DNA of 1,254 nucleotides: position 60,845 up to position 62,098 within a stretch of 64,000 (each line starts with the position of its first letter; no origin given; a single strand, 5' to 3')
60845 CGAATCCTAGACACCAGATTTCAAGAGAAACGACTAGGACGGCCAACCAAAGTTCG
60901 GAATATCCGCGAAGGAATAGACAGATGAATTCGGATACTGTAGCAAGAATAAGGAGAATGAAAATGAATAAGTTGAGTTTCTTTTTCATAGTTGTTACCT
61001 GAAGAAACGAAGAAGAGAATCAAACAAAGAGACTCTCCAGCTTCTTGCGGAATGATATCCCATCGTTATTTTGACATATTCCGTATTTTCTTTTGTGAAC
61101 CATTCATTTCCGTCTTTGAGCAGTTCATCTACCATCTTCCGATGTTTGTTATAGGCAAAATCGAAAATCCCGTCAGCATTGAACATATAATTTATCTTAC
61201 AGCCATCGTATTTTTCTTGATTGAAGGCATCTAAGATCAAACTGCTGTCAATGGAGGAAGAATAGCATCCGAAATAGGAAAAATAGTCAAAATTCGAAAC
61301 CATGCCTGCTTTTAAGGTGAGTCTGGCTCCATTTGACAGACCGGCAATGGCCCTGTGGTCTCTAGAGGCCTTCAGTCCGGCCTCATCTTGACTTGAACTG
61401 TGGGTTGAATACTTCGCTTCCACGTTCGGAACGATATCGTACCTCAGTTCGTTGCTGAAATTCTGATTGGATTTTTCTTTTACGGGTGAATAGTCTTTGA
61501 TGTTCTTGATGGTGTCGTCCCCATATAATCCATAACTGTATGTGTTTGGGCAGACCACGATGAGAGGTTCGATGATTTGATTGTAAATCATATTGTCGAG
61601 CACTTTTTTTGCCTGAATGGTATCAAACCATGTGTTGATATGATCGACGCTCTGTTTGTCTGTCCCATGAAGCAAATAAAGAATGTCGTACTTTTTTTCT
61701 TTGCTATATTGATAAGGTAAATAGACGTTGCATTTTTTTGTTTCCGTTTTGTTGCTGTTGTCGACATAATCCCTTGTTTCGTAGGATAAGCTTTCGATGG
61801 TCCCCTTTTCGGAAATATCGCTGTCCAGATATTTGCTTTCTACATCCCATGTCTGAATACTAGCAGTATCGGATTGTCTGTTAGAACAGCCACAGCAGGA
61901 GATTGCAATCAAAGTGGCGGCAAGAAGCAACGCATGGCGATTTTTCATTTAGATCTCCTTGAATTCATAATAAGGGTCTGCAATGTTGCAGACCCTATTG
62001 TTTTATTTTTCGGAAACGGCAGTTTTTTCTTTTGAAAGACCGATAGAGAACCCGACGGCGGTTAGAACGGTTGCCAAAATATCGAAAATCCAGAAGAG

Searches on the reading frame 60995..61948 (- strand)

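Call 49: search_protein_families(library=pfam, proteins=[window:60995-61948:-], max_evalue=0.0001)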
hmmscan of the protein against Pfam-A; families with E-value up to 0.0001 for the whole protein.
window:60995-61948:- (317 aa): 1 family
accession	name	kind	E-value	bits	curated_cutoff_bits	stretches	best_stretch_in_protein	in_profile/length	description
PF00756.26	Esterase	-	5.9e-16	59.4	22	1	72-244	9-154/251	Putative esterase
